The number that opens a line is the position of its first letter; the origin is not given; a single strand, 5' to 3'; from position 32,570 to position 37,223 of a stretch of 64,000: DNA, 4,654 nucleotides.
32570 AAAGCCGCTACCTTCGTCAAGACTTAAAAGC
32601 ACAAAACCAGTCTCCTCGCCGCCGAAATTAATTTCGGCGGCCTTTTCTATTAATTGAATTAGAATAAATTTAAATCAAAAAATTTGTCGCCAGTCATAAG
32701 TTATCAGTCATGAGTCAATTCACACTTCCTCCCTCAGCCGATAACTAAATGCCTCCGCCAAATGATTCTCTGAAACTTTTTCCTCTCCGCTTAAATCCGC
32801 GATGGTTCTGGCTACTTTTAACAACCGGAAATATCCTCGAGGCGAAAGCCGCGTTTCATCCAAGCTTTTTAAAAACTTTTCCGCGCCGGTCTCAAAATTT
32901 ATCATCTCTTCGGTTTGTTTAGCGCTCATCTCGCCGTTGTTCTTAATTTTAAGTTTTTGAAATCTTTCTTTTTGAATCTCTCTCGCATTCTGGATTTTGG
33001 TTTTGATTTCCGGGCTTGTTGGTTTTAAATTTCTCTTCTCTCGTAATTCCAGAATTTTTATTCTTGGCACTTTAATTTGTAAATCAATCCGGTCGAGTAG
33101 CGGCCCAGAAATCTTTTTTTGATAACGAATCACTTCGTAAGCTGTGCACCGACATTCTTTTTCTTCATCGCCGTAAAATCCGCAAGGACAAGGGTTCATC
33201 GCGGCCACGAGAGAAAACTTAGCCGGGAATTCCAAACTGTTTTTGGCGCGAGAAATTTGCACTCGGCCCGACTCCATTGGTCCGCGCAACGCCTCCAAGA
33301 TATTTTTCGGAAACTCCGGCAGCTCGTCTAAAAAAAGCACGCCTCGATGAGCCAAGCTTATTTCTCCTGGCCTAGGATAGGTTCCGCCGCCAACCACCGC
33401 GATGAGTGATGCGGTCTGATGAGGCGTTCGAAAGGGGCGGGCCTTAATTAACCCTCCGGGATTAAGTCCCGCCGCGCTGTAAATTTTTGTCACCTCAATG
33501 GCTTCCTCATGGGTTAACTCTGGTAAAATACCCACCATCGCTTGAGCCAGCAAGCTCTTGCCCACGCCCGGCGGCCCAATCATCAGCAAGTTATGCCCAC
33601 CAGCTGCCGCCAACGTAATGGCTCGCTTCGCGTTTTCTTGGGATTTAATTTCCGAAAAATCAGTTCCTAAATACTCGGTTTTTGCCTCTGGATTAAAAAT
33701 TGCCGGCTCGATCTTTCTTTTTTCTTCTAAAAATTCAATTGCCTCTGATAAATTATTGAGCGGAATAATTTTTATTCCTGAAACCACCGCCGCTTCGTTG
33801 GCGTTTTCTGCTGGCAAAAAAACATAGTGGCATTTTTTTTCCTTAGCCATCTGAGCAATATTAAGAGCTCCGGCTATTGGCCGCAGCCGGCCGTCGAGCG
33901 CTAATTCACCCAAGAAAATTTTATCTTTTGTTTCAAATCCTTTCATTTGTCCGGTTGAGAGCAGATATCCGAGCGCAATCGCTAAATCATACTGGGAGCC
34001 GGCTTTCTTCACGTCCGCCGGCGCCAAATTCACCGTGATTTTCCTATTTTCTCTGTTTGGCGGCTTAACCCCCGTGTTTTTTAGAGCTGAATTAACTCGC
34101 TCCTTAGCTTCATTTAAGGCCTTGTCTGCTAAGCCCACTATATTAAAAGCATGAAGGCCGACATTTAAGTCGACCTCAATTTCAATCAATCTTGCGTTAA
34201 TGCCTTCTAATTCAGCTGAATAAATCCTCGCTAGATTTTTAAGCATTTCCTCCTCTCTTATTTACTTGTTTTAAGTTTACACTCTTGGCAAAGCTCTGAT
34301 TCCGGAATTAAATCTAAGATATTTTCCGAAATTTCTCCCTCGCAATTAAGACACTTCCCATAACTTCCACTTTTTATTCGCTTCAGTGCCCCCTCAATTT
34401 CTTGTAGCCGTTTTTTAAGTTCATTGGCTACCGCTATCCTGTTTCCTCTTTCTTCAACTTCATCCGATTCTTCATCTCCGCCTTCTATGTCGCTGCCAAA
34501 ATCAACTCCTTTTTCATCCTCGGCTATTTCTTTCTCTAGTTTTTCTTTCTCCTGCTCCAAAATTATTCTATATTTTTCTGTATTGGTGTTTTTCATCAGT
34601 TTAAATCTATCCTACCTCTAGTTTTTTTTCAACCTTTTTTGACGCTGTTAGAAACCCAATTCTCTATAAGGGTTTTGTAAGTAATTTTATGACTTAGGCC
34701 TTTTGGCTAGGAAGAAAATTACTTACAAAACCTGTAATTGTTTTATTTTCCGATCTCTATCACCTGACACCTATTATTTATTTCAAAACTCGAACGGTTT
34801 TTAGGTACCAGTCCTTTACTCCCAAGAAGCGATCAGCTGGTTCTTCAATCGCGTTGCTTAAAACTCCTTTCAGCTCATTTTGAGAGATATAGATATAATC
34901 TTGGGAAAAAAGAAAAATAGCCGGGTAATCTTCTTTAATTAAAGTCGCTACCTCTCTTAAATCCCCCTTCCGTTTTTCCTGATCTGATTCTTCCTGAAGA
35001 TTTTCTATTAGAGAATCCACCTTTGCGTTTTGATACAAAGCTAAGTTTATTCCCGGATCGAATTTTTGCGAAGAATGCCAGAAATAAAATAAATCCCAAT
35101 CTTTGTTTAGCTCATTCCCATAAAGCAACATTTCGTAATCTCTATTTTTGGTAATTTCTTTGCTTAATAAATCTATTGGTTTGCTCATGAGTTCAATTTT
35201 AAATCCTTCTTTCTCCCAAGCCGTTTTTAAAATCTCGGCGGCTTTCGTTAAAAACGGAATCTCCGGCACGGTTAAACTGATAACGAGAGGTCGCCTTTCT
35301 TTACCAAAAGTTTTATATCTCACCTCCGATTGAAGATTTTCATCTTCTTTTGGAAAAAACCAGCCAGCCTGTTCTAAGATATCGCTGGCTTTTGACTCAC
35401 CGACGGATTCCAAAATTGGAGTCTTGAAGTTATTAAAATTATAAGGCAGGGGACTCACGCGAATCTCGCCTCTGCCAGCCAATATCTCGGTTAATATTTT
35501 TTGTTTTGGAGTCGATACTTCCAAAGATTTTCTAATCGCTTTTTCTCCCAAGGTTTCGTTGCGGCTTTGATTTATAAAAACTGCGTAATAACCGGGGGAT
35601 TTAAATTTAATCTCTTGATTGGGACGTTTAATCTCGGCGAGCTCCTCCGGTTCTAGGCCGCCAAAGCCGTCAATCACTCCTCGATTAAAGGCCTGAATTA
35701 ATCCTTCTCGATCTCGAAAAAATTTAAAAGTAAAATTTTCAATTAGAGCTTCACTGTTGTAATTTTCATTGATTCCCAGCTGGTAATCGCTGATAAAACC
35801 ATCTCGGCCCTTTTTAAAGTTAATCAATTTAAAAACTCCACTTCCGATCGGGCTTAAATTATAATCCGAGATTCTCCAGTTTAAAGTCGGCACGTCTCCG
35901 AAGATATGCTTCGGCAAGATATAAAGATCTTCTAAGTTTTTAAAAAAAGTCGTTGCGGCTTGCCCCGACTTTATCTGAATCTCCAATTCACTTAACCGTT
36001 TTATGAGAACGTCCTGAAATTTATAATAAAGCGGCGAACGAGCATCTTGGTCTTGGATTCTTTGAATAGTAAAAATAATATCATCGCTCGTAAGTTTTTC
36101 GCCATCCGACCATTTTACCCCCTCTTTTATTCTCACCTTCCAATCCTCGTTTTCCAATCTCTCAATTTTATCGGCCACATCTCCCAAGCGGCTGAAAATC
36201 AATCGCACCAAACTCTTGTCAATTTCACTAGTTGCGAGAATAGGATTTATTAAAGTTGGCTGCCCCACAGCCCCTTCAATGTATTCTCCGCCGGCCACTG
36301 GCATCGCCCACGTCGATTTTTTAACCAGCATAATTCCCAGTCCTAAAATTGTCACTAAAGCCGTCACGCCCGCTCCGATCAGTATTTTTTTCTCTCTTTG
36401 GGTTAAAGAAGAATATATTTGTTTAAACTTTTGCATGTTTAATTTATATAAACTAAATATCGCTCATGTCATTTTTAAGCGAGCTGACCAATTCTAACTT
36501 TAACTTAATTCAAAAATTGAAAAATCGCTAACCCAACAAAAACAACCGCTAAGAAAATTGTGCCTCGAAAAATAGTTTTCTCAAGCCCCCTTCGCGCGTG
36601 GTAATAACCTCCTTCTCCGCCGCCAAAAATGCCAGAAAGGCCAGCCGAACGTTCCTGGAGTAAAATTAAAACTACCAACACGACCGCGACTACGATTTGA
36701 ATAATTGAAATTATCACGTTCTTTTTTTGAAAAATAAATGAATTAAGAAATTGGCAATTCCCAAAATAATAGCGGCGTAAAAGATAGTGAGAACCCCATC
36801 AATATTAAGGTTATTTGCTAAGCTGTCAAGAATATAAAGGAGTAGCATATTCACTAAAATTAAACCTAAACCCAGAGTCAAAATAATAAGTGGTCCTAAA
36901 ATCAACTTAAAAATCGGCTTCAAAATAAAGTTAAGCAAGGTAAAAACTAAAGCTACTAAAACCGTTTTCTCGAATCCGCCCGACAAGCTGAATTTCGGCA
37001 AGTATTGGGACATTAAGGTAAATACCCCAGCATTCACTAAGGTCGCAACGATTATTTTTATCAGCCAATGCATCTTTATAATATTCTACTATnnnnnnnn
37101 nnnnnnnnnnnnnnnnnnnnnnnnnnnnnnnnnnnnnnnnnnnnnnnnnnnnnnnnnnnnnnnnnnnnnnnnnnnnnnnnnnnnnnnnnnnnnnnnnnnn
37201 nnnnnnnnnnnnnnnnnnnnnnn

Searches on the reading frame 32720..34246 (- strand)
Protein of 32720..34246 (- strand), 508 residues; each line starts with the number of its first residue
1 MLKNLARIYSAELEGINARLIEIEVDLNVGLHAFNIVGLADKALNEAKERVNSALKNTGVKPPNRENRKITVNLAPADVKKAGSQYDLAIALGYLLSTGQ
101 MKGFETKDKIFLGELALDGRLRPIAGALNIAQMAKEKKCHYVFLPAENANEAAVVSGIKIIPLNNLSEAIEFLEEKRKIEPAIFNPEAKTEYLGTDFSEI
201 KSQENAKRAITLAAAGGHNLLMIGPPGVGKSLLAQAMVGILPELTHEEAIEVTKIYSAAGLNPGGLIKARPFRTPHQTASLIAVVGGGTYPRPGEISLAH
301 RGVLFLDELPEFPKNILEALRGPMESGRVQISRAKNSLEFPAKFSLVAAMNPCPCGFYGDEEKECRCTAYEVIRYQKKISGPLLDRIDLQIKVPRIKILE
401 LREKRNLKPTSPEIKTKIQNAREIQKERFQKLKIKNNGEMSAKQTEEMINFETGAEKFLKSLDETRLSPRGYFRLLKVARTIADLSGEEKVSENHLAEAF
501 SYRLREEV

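Call 43: search_protein_families(library=pfam, proteins=[window:32720-34246:-], max_evalue=0.00001)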
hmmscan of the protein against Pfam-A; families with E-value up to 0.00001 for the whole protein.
window:32720-34246:- (508 aa): 6 families
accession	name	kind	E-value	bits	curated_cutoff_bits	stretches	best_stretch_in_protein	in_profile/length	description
PF01078.27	Mg_chelatase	-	3.3e-91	304.7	20.3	1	196-398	1-204/207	Magnesium chelatase, subunit ChlI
PF13541.12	ChlI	-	8.8e-39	132.6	27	1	23-148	1-121/121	Subunit ChlI of Mg-chelatase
PF13335.12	Mg_chelatase_C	-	3.5e-25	88.9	26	1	410-503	3-94/94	Magnesium chelatase, subunit ChlI C-terminal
PF00493.29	MCM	-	6.6e-10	38.9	23.3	1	214-390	54-201/224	MCM P-loop domain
PF07728.20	AAA_5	-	1.1e-09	38.8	22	1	219-354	1-125/139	AAA domain (dynein-related subfamily)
PF00158.32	Sigma54_activat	-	1.8e-06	28.1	20.2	1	203-350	8-141/168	Sigma-54 interaction domain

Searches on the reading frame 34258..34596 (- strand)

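Call 43: search_protein_families(library=pfam, proteins=[window:34258-34596:-], max_evalue=0.00001)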
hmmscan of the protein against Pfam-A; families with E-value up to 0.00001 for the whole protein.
window:34258-34596:- (112 aa): 0 families

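Call 63: search_protein_families(library=pfam, proteins=[window:34258-34596:-], max_evalue=0.01)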
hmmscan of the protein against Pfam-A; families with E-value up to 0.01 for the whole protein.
window:34258-34596:- (112 aa): 1 family
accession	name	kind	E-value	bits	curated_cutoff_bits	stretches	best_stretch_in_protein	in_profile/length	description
PF01258.23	zf-dskA_traR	-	0.0016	18.8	24.9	1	77-107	1-31/36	Prokaryotic dksA/traR C4-type zinc finger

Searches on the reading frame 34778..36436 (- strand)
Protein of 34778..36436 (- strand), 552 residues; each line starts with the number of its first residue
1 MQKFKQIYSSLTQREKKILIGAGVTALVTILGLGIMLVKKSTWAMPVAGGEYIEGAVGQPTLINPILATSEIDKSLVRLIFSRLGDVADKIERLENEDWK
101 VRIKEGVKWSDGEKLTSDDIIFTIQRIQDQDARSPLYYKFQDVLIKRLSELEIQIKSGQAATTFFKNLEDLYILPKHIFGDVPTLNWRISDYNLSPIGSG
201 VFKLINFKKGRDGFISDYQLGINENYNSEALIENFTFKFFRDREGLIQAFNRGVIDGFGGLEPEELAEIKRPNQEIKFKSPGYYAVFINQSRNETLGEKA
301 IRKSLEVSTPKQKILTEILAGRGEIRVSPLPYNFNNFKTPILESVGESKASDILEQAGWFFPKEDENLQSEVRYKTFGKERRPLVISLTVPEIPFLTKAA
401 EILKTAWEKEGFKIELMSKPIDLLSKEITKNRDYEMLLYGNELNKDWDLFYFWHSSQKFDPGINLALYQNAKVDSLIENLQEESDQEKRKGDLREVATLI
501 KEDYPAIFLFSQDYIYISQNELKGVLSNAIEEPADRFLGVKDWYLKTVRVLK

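Call 43: search_protein_families(library=pfam, proteins=[window:34778-36436:-], max_evalue=0.00001)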
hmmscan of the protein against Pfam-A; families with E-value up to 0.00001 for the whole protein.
window:34778-36436:- (552 aa): 1 family
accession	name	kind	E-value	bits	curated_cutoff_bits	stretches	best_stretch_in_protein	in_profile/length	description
PF00496.27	SBP_bac_5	-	6.7e-42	144.3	32.4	1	95-455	14-360/368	Bacterial extracellular solute-binding proteins, family 5 Middle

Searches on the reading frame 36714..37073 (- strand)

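Call 43: search_protein_families(library=pfam, proteins=[window:36714-37073:-], max_evalue=0.00001)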
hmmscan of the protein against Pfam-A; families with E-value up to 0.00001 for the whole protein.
window:36714-37073:- (119 aa): 1 family
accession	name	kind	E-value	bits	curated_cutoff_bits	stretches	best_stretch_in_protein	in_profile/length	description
PF04020.18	Phage_holin_4_2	-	1.9e-19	70.7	28.8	1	6-109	2-104/105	Mycobacterial 4 TMS phage holin, superfamily IV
